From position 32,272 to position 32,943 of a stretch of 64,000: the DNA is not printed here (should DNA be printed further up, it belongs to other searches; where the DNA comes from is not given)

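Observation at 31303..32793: Candidate PanAT-type toxin-antitoxin module: HTH-Panacea antitoxin with an overlapping RelE/ParE-fold toxin, preceded by a small beta-grasp-like ORF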

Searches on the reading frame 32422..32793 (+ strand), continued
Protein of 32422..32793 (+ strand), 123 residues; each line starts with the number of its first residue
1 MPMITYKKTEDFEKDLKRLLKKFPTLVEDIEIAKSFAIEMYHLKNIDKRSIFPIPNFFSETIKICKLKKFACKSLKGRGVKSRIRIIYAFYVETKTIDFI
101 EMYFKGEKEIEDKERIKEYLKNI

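Call 34: fold_search(model_id=the predicted structure, library=pdb)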
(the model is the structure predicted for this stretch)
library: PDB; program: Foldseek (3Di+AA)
matches with E <= 10: 696; with E <= 0.001: 2
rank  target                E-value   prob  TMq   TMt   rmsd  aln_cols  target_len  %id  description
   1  1wmi_A                7.4e-04  1.00  0.52  0.69   3.8       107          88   11  Crystal structure of archaeal RelE-RelB complex from Pyrococcus horikoshii OT3 (released 2005-03-15)
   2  2otr_MODEL_1_A        9.7e-04  1.00  0.47  0.60   5.0       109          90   17  Solution Structure of Conserved Hypothetical Protein HP0892 from Helicobacter pylori (released 2007-12-18)
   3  8a0x_D                2.0e-03  1.00  0.55  0.60   4.6       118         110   19  Crystal structure of the HigB2-HigA2 tetramer in complex with operator DNA (released 2023-05-03)
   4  9g12_B                2.4e-03  1.00  0.43  0.60   5.7       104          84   14  Mycobacterium tuberculosis RelBE1 toxin-antitoxin system; rv1247c (relB1 antitoxin), rv1246c (relE1 toxin) (released 2025-12-17)
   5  3g5o_C                3.0e-03  1.00  0.44  0.59   6.4       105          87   16  The crystal structure of the toxin-antitoxin complex RelBE2 (Rv2865-2866) from Mycobacterium tuberculosis (released 2009-04-14)
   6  8a0x_C                4.4e-03  0.97  0.47  0.51   5.7       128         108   17  Crystal structure of the HigB2-HigA2 tetramer in complex with operator DNA (released 2023-05-03)
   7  7v6w_F                5.4e-03  1.00  0.46  0.61   4.9       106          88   13  Crystal structure of heterohexameric Sa2YoeB-Sa2YefM complex bound to 26bp-DNA (released 2021-12-15)
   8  3g5o_B                7.0e-03  0.99  0.43  0.61   6.4       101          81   17  The crystal structure of the toxin-antitoxin complex RelBE2 (Rv2865-2866) from Mycobacterium tuberculosis (released 2009-04-14)
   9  7v5y_E                8.0e-03  0.99  0.46  0.61   4.7       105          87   12  Crystal structure of hexameric complex of Sa2YoeB-Sa2YefM toxin-antitoxin from Staphylococcus aureus (released 2021-12-15)
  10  7v6w_E                8.6e-03  0.99  0.45  0.59   5.1       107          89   14  Crystal structure of heterohexameric Sa2YoeB-Sa2YefM complex bound to 26bp-DNA (released 2021-12-15)
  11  5ja8_E                9.2e-03  0.99  0.51  0.57   4.9       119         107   20  Crystal structure of the HigB2 toxin in complex with Nb2 (released 2017-04-05)
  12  4lsy_A                1.2e-02  0.98  0.46  0.60   4.4       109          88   16  Crystal structure of copper-bound L66S mutant toxin from Helicobacter pylori (released 2014-02-05)
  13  5mje_A                1.3e-02  1.00  0.60  0.66   3.6       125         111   14  Crystal structure of the HigB2 toxin in complex with Nb8 (released 2017-04-05)
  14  9lew_B                1.4e-02  0.99  0.48  0.61   4.3       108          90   13  The crystal structure of DinJ-YafQ complex from Vibrio cholerae (released 2025-07-30)
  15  4ml0_B                1.6e-02  0.99  0.50  0.64   4.0       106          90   12  Crystal structure of E.coli DinJ-YafQ complex (released 2014-06-25)
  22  5ja8_C                2.5e-02  0.97  0.51  0.57   5.1       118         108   17  Crystal structure of the HigB2 toxin in complex with Nb2 (released 2017-04-05)
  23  5ja8_G                2.6e-02  0.97  0.50  0.57   5.1       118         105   15  Crystal structure of the HigB2 toxin in complex with Nb2 (released 2017-04-05)
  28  5ja9_D                3.0e-02  0.98  0.52  0.62   3.9       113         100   18  Crystal structure of the HigB2 toxin in complex with Nb6 (released 2017-04-05)
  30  5ja8_A                3.4e-02  0.96  0.52  0.60   5.3       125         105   15  Crystal structure of the HigB2 toxin in complex with Nb2 (released 2017-04-05)
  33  5ja9_C                3.9e-02  0.98  0.53  0.63   4.4       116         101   17  Crystal structure of the HigB2 toxin in complex with Nb6 (released 2017-04-05)
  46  5cw7_P                1.3e-01  0.33  0.31  0.38   8.6       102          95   13  Crystal structure of the PaaA2-ParE2 antitoxin-toxin complex (released 2016-06-01)
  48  5cw7_B                1.5e-01  0.35  0.33  0.40   6.8       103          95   10  Crystal structure of the PaaA2-ParE2 antitoxin-toxin complex (released 2016-06-01)
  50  5cw7_F                2.1e-01  0.28  0.31  0.38   8.6       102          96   13  Crystal structure of the PaaA2-ParE2 antitoxin-toxin complex (released 2016-06-01)
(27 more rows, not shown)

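Call 44: list_cluster_members(proteins=[P0133, P0140, P0145, P0152, P0160, P0167, P0175, P0192, P0199, P0239])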
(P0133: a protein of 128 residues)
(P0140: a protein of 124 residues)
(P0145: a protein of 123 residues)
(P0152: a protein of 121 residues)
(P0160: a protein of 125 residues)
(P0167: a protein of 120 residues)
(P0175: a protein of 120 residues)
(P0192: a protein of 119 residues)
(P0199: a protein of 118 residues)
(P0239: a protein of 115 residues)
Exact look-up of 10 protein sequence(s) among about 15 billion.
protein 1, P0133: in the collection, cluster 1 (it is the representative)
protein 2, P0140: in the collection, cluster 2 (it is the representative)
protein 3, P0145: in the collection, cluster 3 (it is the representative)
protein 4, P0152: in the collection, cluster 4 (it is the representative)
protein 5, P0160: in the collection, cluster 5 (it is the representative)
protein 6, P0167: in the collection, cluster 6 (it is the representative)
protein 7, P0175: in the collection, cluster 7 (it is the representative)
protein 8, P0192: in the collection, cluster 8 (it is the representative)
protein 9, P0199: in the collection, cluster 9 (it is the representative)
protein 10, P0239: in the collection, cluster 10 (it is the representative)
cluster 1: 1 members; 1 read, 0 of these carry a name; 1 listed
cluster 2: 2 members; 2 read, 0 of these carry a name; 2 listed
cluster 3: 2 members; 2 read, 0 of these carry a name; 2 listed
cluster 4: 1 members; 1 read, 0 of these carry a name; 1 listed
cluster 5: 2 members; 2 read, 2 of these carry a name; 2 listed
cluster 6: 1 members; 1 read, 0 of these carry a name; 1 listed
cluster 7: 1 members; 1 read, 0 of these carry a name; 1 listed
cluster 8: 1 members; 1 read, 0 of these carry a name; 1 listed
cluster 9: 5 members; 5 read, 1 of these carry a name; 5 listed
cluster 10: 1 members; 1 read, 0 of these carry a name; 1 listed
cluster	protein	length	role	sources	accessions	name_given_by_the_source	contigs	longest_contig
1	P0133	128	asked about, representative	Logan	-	-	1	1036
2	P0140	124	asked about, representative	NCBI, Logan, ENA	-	-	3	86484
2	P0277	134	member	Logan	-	-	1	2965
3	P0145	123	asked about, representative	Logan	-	-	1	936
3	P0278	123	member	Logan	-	-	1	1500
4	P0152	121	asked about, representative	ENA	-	-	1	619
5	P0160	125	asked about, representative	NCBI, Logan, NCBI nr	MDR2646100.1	MAG: hypothetical protein LBC04_02935 [Holosporaceae bacterium] | hypothetical protein [Holosporaceae bacterium]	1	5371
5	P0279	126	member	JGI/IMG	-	mRNA-degrading endonuclease RelE of RelBE toxin-antitoxin system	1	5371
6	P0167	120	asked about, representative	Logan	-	-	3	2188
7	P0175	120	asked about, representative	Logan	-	-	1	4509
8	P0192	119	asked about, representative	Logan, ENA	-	-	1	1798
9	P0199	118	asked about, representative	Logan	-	-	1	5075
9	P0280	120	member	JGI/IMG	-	hypothetical protein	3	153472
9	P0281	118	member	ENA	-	-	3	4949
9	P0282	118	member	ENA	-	-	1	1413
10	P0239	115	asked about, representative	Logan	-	-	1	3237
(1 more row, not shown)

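Call 45: search_dna_similar(query=window:32422-32793:+, collection=plasmids, mode=protein, max_evalue=0.001, max_rows=20)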
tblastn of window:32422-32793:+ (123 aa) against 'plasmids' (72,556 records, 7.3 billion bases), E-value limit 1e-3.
No match.

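Call 46: search_dna_similar(query=window:32422-32793:+, collection=phages, mode=protein, max_evalue=0.001, max_rows=20)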
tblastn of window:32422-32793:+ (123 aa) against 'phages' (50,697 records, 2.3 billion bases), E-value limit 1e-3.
No match.

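Call 67: fold_search(model_id=the predicted structure, library=viral)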
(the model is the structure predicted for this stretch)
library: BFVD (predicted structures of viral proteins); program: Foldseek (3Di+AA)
matches with E <= 10: 860; with E <= 0.001: 0
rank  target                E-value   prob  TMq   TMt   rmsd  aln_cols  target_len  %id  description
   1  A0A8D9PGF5            5.8e-03  0.84  0.31  0.33  17.5        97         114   12  (no name in the UniProt tables at hand)
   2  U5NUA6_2              5.1e-02  0.72  0.34  0.04   7.5        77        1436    9  Polyprotein [Rhizoctonia cerealis alphaendornavirus 1]
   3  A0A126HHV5            5.1e-02  0.23  0.26  0.21  11.9       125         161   12  (no name in the UniProt tables at hand)
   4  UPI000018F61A         5.8e-02  0.10  0.20  0.11  15.9       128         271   16  (no name look-up for this kind of identifier)
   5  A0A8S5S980            6.7e-02  0.63  0.38  0.37   4.8       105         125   10  Uncharacterized protein [Phage sp. ctGns7]
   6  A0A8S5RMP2            6.7e-02  0.41  0.27  0.22   9.3        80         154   11  Uncharacterized protein [virus sp. ctviY17]
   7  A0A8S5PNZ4            8.1e-02  0.13  0.23  0.17  12.4       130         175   15  Uncharacterized protein [Myoviridae sp. ctwwN25]
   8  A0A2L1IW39            9.3e-02  0.25  0.31  0.31  10.4       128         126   13  Uncharacterized protein [Streptomyces phage BillNye]
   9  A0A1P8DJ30            1.1e-01  0.60  0.42  0.41   6.4       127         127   12  (no name in the UniProt tables at hand)
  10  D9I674                1.1e-01  0.35  0.32  0.34   6.5       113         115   12  Uncharacterized protein [Acinetobacter phage 133]
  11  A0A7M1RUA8            1.1e-01  0.44  0.28  0.43   9.1        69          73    7  Uncharacterized protein [uncultured phage cr131_1]
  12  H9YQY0                1.3e-01  0.69  0.43  0.51   5.6       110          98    7  (no name in the UniProt tables at hand)
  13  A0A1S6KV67            1.5e-01  0.35  0.29  0.39   6.7        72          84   14  Uncharacterized protein [Providencia phage vB_PreS_PR1]
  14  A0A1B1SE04            1.6e-01  0.30  0.26  0.13   5.7        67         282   12  (no name in the UniProt tables at hand)
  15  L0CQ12                1.6e-01  0.20  0.30  0.06  20.9       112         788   12  Tail fiber [Synechococcus phage P60]
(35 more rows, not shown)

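Call 68: find_encoding_contigs(protein=P0160, flank=2500, max_places=2)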
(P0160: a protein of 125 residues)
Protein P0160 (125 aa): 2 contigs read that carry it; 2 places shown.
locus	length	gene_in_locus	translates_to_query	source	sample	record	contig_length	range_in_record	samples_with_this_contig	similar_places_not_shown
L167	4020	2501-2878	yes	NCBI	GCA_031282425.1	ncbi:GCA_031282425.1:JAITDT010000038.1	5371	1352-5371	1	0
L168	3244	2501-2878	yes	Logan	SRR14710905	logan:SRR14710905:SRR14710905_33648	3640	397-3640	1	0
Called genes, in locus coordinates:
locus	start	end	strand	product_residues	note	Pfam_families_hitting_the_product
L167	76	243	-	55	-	-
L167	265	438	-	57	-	-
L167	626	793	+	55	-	-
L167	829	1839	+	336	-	PF13310:Virulence_RhuM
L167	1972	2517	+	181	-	PF13274:SocA_Panacea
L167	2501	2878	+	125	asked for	-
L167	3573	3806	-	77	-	PF18662:HTH_56 (weak)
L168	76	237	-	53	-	-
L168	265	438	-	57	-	-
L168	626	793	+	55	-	-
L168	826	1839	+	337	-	PF13310:Virulence_RhuM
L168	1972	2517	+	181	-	PF13274:SocA_Panacea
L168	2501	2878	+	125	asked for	-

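Call 69: find_encoding_contigs(protein=P0275, flank=2500, max_places=2)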
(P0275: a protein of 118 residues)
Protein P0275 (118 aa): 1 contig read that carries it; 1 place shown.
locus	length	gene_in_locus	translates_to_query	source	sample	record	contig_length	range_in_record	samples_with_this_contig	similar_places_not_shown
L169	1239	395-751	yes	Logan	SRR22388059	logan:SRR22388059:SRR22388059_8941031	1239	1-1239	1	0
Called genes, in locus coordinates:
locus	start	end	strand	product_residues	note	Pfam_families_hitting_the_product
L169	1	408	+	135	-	?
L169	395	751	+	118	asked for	-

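Call 70: find_encoding_contigs(protein=P0239, flank=2500, max_places=2)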
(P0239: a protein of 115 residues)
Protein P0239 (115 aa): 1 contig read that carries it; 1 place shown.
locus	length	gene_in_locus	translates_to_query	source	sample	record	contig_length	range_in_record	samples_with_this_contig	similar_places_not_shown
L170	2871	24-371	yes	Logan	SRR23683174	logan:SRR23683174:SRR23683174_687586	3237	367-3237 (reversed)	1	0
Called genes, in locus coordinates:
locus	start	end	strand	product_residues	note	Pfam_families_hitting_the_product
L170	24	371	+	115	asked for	-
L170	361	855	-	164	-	PF25084:LbH_EIF2B (weak), PF25087:GMPPB_C (faint), PF00132:Hexapep, PF14602:Hexapep_2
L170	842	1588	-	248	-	PF00535:Glycos_transf_2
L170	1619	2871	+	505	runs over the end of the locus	PF00082:Peptidase_S8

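Call 71: find_encoding_contigs(protein=P0201, flank=2500, max_places=2)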
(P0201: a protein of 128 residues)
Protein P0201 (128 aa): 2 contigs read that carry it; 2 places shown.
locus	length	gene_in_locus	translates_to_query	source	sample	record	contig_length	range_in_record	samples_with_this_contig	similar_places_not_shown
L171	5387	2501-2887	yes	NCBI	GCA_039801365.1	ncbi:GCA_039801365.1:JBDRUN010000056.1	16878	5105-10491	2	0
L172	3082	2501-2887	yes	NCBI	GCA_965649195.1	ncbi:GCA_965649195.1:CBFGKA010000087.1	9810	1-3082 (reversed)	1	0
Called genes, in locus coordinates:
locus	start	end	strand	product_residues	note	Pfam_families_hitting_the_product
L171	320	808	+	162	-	-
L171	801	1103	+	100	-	-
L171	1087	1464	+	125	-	-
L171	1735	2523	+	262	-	PF12844:HTH_19, PF13560:HTH_31, PF01381:HTH_3, PF13443:HTH_26 (faint), PF13274:SocA_Panacea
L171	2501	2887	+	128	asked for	-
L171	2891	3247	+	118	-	PF04307:YdjM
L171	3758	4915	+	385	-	-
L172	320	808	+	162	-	-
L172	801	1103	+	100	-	-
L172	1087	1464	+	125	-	-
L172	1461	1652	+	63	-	-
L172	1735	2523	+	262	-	PF12844:HTH_19, PF13560:HTH_31, PF01381:HTH_3, PF13443:HTH_26 (faint), PF13274:SocA_Panacea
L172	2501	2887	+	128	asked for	-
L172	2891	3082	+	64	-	?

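Call 77: search_protein_families(library=pfam, proteins=[L070:4223-5011:+, L085:4220-5002:+, L044:40-840:+, L014:4199-4990:+, L011:758-1549:+, L041:448-1239:+, L056:4235-5011:+, L057:243-1037:+, L074:4217-5005:+, L077:4217-5005:+], max_evalue=0.00001)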
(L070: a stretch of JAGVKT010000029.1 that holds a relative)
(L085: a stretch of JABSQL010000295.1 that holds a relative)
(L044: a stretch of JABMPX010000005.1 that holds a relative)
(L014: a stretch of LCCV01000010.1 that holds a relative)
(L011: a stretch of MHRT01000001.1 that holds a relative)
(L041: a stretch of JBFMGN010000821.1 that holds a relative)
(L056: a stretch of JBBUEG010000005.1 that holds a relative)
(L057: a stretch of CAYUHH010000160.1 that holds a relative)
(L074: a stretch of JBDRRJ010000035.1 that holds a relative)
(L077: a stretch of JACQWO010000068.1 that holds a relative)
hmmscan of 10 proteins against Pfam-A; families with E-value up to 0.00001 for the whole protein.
L070:4223-5011:+ (262 aa): 5 families
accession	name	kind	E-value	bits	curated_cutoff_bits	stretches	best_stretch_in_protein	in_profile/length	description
PF13274.11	SocA_Panacea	-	1e-14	55.9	25.7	1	118-229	1-112/113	Antitoxin SocA-like, Panacea domain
PF01381.28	HTH_3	-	7.6e-14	51.9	23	1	6-58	1-53/55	Helix-turn-helix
PF12844.13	HTH_19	-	4.8e-10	39.6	30.2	1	4-65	2-63/64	Helix-turn-helix domain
PF13560.12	HTH_31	-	5.6e-07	30.2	27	1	3-56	3-57/64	Helix-turn-helix domain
PF13443.12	HTH_26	-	9.4e-06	26.2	22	0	6-58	2-55/63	Cro/C1-type HTH DNA-binding domain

L085:4220-5002:+ (260 aa): 4 families
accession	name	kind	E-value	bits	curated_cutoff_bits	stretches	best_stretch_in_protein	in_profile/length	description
PF13274.11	SocA_Panacea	-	1.8e-15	58.2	25.7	1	120-228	1-112/113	Antitoxin SocA-like, Panacea domain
PF01381.28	HTH_3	-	1.6e-11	44.5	23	1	6-58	1-53/55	Helix-turn-helix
PF12844.13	HTH_19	-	7.6e-08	32.6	30.2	1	3-65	1-63/64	Helix-turn-helix domain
PF13560.12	HTH_31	-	1.2e-07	32.4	27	1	2-57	2-58/64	Helix-turn-helix domain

L044:40-840:+ (266 aa): 4 families
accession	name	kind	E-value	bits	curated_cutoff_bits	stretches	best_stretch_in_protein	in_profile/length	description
PF13274.11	SocA_Panacea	-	1.1e-14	55.7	25.7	1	124-234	1-112/113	Antitoxin SocA-like, Panacea domain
PF01381.28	HTH_3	-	8.6e-13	48.6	23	1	9-61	1-53/55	Helix-turn-helix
PF12844.13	HTH_19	-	9.6e-09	35.5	30.2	1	7-67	2-62/64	Helix-turn-helix domain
PF13560.12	HTH_31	-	8.3e-07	29.7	27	1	10-58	7-56/64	Helix-turn-helix domain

L014:4199-4990:+ (263 aa): 4 families
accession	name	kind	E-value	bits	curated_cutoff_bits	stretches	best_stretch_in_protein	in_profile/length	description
PF01381.28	HTH_3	-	6.9e-14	52.1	23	1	6-58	1-53/55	Helix-turn-helix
PF13274.11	SocA_Panacea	-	9e-14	52.8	25.7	1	121-231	1-112/113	Antitoxin SocA-like, Panacea domain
PF12844.13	HTH_19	-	9.8e-09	35.4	30.2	1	4-65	2-63/64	Helix-turn-helix domain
PF13560.12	HTH_31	-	3.4e-06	27.7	27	0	2-54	2-55/64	Helix-turn-helix domain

L011:758-1549:+ (263 aa): 3 families
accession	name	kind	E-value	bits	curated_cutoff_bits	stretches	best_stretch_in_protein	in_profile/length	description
PF13274.11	SocA_Panacea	-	1.1e-14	55.7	25.7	1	121-231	1-112/113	Antitoxin SocA-like, Panacea domain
PF01381.28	HTH_3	-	1.3e-13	51.2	23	1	6-59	1-54/55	Helix-turn-helix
PF12844.13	HTH_19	-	2.3e-08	34.3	30.2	1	4-56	2-54/64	Helix-turn-helix domain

L041:448-1239:+ (263 aa): 3 families
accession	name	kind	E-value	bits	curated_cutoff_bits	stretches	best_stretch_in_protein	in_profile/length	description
PF13274.11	SocA_Panacea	-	2.1e-15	58.1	25.7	1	121-231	1-112/113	Antitoxin SocA-like, Panacea domain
PF01381.28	HTH_3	-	5.3e-14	52.4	23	1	6-58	1-53/55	Helix-turn-helix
PF12844.13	HTH_19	-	5.2e-09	36.3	30.2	1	4-62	2-60/64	Helix-turn-helix domain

L056:4235-5011:+ (258 aa): 3 families
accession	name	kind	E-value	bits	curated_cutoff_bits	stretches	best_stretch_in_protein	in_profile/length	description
PF13274.11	SocA_Panacea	-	8.7e-18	65.7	25.7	1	121-228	2-112/113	Antitoxin SocA-like, Panacea domain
PF01381.28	HTH_3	-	1.5e-11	44.5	23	1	7-55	2-50/55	Helix-turn-helix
PF12844.13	HTH_19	-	1e-06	29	30.2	1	3-64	1-62/64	Helix-turn-helix domain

L057:243-1037:+ (264 aa): 4 families
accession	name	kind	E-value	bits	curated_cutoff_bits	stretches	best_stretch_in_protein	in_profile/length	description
PF13274.11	SocA_Panacea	-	2.3e-15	57.9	25.7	1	122-232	1-112/113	Antitoxin SocA-like, Panacea domain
PF01381.28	HTH_3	-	2.4e-13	50.4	23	1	7-61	1-55/55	Helix-turn-helix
PF12844.13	HTH_19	-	1.2e-11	44.8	30.2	1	5-67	2-64/64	Helix-turn-helix domain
PF13560.12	HTH_31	-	5e-06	27.2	27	0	7-55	6-55/64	Helix-turn-helix domain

L074:4217-5005:+ (262 aa): 5 families
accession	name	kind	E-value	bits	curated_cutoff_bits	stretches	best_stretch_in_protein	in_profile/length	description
PF13274.11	SocA_Panacea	-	1.2e-15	58.9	25.7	1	122-231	2-112/113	Antitoxin SocA-like, Panacea domain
PF01381.28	HTH_3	-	9.5e-15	54.8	23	1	6-58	1-53/55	Helix-turn-helix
PF13560.12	HTH_31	-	9.6e-08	32.7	27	1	5-59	5-60/64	Helix-turn-helix domain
PF12844.13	HTH_19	-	8.7e-07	29.2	30.2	1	5-58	3-56/64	Helix-turn-helix domain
PF13443.12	HTH_26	-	5.8e-06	26.9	22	0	6-58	2-55/63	Cro/C1-type HTH DNA-binding domain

L077:4217-5005:+ (262 aa): 5 families
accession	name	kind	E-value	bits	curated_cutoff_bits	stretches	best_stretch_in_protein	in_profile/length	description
PF13274.11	SocA_Panacea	-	1.6e-16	61.7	25.7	1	122-231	2-112/113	Antitoxin SocA-like, Panacea domain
PF01381.28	HTH_3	-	6.7e-16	58.5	23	1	6-59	1-54/55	Helix-turn-helix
PF13560.12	HTH_31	-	4.7e-09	36.9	27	1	5-61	5-62/64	Helix-turn-helix domain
PF12844.13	HTH_19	-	5.9e-09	36.1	30.2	1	5-60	3-58/64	Helix-turn-helix domain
PF13443.12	HTH_26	-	1.7e-06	28.6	22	0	6-60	2-57/63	Cro/C1-type HTH DNA-binding domain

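Call 79: find_related_loci(query=A1, collection=viral_contigs, flank=4000)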
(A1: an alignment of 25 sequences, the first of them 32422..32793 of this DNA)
Query A1 (123 aa) in viral_contigs; peptide patterns used: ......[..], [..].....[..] (x = any residue, [..] = any of these).
110 stretches matched a pattern, but none encodes a relative of the query by tblastn (E <= 1e-3).

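Call 81: search_protein_families(library=pfam, proteins=[P0248, P0174], max_evalue=0.001)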
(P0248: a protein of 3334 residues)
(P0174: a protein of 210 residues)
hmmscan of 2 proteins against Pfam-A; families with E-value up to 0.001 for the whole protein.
P0248 (3334 aa): 1 family
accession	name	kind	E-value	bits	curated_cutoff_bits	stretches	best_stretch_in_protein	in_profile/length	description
PF13332.12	Fil_haemagg_2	-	3.6e-07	30.9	22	1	2012-2138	23-164/170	Hemagglutinin repeat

P0174 (210 aa): 0 families

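Call 83: find_encoding_contigs(protein=P0248, flank=3000, max_places=2)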
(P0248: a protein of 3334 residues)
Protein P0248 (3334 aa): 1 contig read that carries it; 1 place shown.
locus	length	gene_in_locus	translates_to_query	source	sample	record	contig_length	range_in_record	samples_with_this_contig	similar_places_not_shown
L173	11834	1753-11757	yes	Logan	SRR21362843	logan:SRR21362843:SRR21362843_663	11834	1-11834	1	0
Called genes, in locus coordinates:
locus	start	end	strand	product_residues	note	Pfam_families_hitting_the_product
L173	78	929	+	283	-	-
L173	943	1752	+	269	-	-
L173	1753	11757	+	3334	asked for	PF13332:Fil_haemagg_2 (weak)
